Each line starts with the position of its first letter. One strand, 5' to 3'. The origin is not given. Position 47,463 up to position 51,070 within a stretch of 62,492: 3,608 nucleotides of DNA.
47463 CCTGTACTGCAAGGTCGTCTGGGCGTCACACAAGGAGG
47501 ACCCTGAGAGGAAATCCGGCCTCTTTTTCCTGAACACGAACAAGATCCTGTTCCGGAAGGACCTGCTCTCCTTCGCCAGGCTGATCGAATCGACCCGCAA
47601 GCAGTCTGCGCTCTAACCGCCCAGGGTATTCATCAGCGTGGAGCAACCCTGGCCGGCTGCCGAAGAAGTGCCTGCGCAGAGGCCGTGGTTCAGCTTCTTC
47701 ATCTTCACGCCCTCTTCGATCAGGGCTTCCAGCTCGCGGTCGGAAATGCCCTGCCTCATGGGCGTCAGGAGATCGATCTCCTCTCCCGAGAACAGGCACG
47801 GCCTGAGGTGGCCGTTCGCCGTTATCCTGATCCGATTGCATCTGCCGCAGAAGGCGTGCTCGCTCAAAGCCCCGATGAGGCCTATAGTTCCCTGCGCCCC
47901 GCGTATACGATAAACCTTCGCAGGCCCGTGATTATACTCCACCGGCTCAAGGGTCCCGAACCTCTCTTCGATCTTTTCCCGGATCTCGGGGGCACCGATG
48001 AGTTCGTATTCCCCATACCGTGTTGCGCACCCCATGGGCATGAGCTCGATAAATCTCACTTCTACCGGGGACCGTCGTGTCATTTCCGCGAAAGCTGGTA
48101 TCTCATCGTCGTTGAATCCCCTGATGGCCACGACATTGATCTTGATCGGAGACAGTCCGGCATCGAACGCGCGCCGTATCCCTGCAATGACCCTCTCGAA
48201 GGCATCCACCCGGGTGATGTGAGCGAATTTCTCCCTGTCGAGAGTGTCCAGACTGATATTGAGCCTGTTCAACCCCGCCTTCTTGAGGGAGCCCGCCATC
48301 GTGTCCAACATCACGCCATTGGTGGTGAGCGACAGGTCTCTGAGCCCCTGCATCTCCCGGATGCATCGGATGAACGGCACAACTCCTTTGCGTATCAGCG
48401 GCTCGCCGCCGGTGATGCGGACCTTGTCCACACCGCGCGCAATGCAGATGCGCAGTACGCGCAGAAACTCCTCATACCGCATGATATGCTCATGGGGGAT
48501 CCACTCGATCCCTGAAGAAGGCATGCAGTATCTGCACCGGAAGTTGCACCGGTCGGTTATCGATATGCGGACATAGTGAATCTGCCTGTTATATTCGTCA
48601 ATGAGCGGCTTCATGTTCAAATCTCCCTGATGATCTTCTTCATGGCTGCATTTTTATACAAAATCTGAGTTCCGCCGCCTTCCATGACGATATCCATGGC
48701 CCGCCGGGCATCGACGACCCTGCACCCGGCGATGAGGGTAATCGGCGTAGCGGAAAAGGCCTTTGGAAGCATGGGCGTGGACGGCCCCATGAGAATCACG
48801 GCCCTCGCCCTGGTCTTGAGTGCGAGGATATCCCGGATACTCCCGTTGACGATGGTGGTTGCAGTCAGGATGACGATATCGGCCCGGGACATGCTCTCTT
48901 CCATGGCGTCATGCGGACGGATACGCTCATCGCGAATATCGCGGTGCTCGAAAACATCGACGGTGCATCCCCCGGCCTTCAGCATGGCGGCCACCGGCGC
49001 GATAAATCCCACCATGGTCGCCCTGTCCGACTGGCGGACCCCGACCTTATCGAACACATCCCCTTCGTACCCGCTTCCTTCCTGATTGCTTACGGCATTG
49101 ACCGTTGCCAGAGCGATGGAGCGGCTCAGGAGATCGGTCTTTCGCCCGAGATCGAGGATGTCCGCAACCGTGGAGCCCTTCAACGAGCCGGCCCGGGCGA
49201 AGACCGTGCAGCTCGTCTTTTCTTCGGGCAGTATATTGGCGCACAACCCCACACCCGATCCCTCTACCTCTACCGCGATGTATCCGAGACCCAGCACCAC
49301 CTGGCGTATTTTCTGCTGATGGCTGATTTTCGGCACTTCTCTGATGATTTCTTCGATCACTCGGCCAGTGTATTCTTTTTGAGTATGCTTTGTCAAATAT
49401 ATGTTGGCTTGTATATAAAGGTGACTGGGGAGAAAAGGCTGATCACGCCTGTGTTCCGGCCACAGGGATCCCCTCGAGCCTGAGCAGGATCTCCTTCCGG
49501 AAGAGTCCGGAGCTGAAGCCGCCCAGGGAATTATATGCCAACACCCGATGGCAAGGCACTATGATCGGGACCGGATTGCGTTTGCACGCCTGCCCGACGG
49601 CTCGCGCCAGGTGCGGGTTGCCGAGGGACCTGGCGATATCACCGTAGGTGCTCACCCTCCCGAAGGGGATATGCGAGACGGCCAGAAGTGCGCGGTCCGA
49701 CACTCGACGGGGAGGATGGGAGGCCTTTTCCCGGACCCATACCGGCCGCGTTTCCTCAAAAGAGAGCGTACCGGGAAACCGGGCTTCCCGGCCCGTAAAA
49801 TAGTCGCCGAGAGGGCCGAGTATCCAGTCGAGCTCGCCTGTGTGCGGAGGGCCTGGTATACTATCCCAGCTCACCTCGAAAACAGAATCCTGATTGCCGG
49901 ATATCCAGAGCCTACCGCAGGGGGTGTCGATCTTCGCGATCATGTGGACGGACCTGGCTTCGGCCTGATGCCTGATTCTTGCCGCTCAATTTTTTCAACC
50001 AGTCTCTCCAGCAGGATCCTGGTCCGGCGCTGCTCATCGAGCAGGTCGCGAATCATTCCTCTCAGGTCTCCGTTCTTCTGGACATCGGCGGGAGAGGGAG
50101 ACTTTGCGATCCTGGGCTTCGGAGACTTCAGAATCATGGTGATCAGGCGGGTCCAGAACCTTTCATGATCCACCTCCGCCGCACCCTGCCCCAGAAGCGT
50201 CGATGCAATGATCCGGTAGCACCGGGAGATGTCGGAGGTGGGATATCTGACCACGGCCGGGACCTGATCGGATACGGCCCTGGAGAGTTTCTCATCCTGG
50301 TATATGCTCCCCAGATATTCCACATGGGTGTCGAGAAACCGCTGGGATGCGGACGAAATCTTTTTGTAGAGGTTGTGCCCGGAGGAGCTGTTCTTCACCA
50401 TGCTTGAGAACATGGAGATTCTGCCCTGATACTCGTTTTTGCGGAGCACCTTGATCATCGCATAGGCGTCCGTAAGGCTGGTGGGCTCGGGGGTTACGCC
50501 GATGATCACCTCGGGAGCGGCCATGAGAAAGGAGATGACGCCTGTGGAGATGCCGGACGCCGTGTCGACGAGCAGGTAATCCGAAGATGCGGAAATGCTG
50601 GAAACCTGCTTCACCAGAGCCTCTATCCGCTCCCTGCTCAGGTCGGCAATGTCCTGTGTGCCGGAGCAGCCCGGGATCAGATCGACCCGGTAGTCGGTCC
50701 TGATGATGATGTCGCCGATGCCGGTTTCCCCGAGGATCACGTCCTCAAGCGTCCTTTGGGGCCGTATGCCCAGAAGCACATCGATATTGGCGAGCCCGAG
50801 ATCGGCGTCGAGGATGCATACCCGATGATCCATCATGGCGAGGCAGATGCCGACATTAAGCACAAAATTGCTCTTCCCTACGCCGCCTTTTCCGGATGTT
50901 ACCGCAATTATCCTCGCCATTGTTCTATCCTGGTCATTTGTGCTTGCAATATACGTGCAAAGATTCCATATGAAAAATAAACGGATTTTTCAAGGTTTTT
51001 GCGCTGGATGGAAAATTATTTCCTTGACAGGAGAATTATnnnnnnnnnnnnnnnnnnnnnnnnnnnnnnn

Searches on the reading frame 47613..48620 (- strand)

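Call 36: search_protein_families(library=pfam, proteins=[window:47613-48620:-], max_evalue=0.00001)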
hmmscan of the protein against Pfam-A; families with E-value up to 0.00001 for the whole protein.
window:47613-48620:- (335 aa): 2 families
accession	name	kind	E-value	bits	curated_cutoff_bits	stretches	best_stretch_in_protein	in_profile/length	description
PF04055.27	Radical_SAM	-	1.6e-34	119.9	29.5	1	19-180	1-165/166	Radical SAM superfamily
PF06463.18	Mob_synth_C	-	1.9e-33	115.6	37.4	1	186-312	1-126/128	Molybdenum Cofactor Synthesis C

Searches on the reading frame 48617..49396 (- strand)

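Call 36: search_protein_families(library=pfam, proteins=[window:48617-49396:-], max_evalue=0.00001)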
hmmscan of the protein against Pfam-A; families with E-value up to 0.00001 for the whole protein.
window:48617-49396:- (259 aa): 2 families
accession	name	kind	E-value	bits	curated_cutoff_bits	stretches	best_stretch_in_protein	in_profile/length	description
PF04016.18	DUF364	-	1.5e-38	132.2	23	1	113-253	1-144/147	Putative heavy-metal chelation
PF13938.11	DUF4213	-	1.7e-13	51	23.5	1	26-103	9-75/75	Putative heavy-metal chelation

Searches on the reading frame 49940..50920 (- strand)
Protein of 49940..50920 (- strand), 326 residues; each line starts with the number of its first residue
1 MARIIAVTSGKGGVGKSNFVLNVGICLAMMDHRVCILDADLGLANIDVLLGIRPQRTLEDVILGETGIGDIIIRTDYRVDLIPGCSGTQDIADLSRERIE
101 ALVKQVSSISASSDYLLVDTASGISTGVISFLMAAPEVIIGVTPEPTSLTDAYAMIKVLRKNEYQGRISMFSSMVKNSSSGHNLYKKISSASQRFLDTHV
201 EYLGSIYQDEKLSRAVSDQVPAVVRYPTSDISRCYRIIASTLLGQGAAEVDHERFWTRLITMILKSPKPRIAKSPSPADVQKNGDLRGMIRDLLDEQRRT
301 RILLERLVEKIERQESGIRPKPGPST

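Call 36: search_protein_families(library=pfam, proteins=[window:49940-50920:-], max_evalue=0.00001)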
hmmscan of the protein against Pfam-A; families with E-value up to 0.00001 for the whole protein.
window:49940-50920:- (326 aa): 3 families
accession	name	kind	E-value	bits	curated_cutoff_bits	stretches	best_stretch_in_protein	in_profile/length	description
PF10609.15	ParA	-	2.6e-19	70.1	27.1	1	2-56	3-57/246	NUBPL iron-transfer P-loop NTPase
PF13614.12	AAA_31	-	8.9e-17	62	27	1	3-161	2-166/177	AAA domain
PF01656.29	CbiA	-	1.1e-13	51.7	25.4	1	5-220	1-123/125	CobQ/CobB/MinD/ParA nucleotide binding domain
